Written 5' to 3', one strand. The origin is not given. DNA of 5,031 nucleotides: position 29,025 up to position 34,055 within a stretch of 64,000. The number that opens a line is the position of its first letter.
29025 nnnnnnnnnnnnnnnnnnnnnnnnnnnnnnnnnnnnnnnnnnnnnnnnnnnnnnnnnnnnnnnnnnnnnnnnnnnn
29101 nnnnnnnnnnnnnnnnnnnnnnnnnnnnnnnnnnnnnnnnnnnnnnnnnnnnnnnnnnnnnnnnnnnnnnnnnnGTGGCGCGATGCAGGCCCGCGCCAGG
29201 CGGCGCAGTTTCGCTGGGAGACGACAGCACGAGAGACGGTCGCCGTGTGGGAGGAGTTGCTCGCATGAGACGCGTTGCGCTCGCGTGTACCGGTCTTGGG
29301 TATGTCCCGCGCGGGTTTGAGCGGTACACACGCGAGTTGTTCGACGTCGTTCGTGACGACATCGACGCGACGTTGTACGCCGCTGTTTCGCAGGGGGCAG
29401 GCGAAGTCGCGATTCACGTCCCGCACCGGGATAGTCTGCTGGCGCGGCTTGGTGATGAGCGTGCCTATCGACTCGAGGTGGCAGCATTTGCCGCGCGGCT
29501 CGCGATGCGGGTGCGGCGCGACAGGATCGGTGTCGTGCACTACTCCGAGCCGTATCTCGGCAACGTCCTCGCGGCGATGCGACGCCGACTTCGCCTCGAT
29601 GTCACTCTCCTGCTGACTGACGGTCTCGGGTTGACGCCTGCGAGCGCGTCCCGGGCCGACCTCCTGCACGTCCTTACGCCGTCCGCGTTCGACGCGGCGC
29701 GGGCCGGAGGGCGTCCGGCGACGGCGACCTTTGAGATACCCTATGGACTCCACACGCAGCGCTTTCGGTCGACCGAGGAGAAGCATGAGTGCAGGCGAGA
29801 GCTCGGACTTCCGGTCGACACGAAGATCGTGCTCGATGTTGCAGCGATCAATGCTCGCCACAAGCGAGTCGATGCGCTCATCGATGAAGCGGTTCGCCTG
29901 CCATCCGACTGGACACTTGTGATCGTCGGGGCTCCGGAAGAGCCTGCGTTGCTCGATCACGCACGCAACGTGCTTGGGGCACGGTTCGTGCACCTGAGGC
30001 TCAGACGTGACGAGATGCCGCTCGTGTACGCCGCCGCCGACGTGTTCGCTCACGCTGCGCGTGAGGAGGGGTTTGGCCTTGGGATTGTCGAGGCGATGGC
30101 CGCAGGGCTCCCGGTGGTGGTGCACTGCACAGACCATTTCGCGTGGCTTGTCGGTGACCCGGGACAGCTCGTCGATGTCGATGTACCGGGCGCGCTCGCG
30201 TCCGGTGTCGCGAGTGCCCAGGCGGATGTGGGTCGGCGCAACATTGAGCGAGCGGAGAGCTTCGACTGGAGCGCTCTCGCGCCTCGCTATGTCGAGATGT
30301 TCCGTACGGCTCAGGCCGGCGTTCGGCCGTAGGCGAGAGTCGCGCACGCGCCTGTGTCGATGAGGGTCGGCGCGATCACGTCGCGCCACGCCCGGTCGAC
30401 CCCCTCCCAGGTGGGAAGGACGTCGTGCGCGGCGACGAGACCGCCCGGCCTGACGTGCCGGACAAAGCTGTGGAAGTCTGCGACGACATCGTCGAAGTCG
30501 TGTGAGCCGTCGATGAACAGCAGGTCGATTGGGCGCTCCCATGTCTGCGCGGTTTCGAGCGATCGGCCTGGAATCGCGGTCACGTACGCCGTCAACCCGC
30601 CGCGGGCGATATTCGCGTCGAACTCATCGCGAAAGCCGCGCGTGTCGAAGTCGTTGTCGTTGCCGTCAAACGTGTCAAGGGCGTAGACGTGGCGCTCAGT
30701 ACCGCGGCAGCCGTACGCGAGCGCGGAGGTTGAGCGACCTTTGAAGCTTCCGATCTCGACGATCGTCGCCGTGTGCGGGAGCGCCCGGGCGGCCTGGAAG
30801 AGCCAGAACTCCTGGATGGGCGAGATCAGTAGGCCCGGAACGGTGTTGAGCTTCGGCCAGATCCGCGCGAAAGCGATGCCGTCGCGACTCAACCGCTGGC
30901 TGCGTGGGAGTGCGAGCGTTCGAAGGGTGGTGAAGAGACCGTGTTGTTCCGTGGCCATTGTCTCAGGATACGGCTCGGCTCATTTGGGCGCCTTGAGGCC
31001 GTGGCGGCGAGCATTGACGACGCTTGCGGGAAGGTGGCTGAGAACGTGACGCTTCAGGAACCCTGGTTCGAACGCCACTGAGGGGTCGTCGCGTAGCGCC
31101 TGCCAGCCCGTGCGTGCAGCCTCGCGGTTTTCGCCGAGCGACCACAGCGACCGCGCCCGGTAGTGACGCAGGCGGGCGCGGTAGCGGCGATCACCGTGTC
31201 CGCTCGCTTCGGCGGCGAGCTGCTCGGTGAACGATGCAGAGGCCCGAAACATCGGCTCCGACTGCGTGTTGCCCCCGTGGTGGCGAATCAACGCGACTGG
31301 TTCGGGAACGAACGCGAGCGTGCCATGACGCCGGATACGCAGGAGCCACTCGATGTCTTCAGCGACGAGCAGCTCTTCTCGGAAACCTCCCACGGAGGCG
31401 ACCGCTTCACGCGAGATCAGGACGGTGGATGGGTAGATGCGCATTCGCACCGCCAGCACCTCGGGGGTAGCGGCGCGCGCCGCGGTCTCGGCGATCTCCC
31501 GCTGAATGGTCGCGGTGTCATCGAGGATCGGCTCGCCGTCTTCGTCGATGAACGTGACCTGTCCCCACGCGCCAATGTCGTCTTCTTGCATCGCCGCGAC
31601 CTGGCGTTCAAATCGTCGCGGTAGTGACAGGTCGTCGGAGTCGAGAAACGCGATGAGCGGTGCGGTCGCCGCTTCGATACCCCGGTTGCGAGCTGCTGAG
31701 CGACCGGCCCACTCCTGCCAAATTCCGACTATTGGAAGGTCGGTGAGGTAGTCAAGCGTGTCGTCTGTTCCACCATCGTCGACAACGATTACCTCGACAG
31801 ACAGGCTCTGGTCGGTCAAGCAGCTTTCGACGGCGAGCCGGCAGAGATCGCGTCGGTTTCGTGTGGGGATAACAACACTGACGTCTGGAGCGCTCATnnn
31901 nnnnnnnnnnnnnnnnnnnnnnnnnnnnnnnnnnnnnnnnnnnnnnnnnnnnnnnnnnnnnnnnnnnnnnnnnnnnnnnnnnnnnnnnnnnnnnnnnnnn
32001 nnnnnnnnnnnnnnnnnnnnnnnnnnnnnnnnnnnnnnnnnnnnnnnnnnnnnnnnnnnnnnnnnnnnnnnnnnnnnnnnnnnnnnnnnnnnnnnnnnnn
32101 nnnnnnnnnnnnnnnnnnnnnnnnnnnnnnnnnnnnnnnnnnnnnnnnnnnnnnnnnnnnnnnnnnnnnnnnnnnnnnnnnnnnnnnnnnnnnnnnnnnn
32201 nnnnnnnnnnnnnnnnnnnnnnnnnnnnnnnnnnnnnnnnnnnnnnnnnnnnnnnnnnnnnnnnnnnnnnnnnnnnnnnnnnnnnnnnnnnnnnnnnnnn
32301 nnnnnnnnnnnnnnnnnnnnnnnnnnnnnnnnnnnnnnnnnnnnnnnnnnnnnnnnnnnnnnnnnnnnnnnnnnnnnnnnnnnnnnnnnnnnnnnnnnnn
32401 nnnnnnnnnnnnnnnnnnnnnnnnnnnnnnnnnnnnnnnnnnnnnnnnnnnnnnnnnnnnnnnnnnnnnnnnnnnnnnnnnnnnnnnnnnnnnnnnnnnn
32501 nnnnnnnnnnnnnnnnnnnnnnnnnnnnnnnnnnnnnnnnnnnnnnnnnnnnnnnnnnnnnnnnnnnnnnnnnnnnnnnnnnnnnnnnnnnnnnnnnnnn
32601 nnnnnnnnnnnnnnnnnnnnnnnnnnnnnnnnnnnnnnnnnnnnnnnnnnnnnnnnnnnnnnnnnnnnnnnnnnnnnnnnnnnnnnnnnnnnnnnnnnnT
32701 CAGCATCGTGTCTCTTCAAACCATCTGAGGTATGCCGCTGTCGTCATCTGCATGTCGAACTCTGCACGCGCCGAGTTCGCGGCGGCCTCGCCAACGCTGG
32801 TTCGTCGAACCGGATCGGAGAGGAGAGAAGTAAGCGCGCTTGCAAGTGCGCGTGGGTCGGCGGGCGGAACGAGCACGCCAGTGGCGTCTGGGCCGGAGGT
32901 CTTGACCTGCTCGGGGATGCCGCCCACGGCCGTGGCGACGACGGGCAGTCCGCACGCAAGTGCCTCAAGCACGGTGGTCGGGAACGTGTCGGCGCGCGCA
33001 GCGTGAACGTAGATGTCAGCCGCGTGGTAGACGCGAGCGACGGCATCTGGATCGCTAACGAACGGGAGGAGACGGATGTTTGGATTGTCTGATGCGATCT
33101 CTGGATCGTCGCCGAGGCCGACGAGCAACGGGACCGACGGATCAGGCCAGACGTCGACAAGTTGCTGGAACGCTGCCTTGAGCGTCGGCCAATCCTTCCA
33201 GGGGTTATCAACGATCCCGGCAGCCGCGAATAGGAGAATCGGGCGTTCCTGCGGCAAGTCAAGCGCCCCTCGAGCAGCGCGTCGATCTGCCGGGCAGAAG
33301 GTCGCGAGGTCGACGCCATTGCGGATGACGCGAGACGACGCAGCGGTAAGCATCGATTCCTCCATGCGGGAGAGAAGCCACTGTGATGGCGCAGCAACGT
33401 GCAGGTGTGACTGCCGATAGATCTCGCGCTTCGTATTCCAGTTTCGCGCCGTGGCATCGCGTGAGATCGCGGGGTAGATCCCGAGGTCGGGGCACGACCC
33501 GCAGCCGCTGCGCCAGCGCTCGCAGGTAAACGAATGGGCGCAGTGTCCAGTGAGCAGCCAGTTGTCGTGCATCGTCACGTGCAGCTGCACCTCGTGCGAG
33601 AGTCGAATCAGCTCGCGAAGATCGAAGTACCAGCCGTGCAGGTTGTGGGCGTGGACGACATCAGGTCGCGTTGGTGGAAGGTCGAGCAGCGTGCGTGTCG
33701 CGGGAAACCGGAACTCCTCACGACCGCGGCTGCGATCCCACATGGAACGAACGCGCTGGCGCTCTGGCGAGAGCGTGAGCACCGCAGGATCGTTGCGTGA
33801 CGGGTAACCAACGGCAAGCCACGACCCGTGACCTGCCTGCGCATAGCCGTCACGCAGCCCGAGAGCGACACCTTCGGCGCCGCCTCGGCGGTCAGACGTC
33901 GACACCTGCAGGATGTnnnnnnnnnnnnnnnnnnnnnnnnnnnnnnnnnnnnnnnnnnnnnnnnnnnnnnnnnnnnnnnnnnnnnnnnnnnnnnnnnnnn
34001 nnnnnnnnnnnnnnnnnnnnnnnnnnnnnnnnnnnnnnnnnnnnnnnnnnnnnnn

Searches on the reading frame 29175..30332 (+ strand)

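Call 69: search_protein_families(library=pfam, proteins=[window:29175-30332:+], max_evalue=0.001)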
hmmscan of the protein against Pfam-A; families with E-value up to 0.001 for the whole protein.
window:29175-30332:+ (385 aa): 3 families
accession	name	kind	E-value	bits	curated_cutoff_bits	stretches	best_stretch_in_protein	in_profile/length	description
PF13692.12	Glyco_trans_1_4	-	1.2e-19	71.4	27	1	217-347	2-138/142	Glycosyl transferases group 1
PF00534.26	Glycos_transf_1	-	5.5e-18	65.5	26.4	1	205-346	4-153/172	Glycosyl transferases group 1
PF20706.3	GT4-conflict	-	7e-07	29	26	1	241-317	228-311/385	Family 4 Glycosyltransferase in conflict systems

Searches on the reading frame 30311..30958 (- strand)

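Call 16: search_protein_families(library=pfam, proteins=[window:30311-30958:-], max_evalue=0.001)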
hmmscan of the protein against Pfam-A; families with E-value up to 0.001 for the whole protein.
window:30311-30958:- (215 aa): 1 family
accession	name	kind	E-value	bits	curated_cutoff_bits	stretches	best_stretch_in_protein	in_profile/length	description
PF13578.12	Methyltransf_24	-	3.1e-25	89.5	26.3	1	67-180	1-105/105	Methyltransferase domain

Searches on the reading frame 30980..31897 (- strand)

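Call 16: search_protein_families(library=pfam, proteins=[window:30980-31897:-], max_evalue=0.001)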
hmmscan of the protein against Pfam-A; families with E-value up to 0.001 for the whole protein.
window:30980-31897:- (305 aa): 3 families
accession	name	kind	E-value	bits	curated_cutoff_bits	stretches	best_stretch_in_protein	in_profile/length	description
PF00535.33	Glycos_transf_2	-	3.1e-25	89.5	23.3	1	7-126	1-127/168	Glycosyl transferase family 2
PF13641.12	Glyco_tranf_2_3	-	1.6e-18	68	27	1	4-207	1-212/230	Glycosyltransferase like family 2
PF10111.15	Glyco_tranf_2_2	-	2e-16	60.8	27.3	1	7-241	1-249/276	Glycosyltransferase like family 2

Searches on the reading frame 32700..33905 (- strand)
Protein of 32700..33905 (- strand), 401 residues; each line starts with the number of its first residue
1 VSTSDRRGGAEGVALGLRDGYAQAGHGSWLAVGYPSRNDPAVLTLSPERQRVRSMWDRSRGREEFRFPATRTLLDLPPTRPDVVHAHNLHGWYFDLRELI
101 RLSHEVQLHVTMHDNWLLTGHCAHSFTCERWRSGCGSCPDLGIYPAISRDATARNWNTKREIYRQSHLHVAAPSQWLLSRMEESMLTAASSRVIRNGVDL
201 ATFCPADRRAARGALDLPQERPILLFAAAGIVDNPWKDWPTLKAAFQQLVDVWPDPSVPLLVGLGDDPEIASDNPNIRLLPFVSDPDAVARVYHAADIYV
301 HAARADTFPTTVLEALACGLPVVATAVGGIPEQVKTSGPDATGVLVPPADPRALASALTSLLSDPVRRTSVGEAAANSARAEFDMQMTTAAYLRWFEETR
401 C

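Call 16: search_protein_families(library=pfam, proteins=[window:32700-33905:-], max_evalue=0.001)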
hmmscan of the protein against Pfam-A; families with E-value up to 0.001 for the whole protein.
window:32700-33905:- (401 aa): 5 families
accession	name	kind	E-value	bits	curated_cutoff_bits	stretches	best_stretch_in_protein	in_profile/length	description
PF13692.12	Glyco_trans_1_4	-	5.2e-24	85.6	27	1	233-364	11-142/142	Glycosyl transferases group 1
PF00534.26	Glycos_transf_1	-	2.6e-23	82.9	26.4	1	275-376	73-170/172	Glycosyl transferases group 1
PF13439.12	Glyco_transf_4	-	1.2e-12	48.6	28.5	1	8-201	2-169/170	Glycosyltransferase Family 4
PF13524.12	Glyco_trans_1_2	-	4.9e-08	33.5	25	1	277-390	29-140/144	Glycosyl transferase-like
PF20706.3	GT4-conflict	-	6.1e-08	32.5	26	1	275-369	261-362/385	Family 4 Glycosyltransferase in conflict systems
